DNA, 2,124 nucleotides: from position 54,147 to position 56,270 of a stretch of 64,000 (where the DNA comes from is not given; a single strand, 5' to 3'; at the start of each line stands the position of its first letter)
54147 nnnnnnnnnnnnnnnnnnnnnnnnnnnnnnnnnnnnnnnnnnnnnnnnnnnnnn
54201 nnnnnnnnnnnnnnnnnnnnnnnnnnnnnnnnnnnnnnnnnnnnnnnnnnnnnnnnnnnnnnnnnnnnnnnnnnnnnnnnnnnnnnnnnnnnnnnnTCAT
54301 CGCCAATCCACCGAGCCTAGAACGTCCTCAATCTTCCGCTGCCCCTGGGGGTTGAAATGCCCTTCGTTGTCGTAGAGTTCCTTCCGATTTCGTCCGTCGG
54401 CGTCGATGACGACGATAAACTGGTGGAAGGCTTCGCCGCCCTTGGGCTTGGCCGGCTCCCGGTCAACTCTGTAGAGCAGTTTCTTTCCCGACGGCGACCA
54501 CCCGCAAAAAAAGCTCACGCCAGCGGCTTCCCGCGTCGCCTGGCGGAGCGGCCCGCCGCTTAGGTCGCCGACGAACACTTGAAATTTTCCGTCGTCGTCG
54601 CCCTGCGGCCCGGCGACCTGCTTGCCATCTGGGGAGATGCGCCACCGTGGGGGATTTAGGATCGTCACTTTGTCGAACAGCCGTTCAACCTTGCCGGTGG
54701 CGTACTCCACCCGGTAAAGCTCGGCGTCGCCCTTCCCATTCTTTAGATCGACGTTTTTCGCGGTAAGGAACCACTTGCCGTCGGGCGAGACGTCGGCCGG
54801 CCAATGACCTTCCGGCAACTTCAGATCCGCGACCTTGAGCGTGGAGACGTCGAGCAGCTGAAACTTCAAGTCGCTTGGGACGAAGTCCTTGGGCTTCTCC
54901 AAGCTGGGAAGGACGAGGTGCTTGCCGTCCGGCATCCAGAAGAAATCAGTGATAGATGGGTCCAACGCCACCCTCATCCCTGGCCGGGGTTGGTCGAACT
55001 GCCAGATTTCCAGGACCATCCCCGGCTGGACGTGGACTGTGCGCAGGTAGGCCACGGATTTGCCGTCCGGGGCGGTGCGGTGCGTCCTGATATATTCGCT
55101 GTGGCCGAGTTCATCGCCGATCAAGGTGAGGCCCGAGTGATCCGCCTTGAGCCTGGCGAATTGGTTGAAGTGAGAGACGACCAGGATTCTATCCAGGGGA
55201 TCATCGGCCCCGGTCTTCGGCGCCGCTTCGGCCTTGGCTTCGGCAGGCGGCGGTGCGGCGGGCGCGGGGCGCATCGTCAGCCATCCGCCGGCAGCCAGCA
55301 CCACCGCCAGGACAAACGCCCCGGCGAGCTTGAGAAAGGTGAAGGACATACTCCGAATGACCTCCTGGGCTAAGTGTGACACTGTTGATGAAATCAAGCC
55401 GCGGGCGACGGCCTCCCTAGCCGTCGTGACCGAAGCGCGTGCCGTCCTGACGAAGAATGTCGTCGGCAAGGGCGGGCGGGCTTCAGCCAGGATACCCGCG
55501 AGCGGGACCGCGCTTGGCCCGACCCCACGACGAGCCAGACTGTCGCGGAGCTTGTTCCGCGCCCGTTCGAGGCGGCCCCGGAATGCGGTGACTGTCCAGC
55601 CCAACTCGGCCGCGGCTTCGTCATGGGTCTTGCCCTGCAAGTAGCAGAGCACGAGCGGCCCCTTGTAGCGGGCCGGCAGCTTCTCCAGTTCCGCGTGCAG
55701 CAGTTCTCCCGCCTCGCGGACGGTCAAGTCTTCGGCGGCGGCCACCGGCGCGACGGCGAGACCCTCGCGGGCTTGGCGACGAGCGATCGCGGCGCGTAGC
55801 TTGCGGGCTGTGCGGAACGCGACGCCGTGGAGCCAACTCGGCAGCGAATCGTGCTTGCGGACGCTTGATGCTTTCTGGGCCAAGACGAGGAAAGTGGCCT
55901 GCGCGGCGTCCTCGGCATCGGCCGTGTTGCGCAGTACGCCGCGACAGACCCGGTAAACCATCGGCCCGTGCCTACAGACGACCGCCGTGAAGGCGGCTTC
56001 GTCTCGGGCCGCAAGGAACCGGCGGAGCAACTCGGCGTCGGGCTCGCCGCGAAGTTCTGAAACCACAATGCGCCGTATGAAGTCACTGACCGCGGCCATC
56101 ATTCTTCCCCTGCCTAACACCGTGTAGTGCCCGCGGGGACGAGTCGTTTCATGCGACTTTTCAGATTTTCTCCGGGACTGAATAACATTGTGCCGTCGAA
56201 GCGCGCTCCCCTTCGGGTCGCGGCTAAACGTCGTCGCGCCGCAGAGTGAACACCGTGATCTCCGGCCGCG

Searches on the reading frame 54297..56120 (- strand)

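Call 49: search_protein_families(library=pfam, proteins=[window:54297-56120:-], max_evalue=0.01)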
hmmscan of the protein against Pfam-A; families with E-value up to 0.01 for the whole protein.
window:54297-56120:- (607 aa): 5 families
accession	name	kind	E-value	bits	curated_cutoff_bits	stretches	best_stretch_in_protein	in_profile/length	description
PF08281.18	Sigma70_r4_2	-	2.5e-11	43.5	25.7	1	140-191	3-54/54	Sigma-70, region 4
PF04542.20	Sigma70_r2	-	2e-09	37.6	24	1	50-107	4-63/71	Sigma-70 region 2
PF07676.18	PD40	-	5.4e-08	33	20.9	0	541-555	16-30/38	WD40-like Beta Propeller Repeat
PF04545.22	Sigma70_r4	-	3.4e-06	26.9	24.1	1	145-192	2-49/50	Sigma-70, region 4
PF08450.18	SGL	-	0.00064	19.8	26.3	1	443-501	92-147/246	SMP-30/Gluconolactonase/LRE-like region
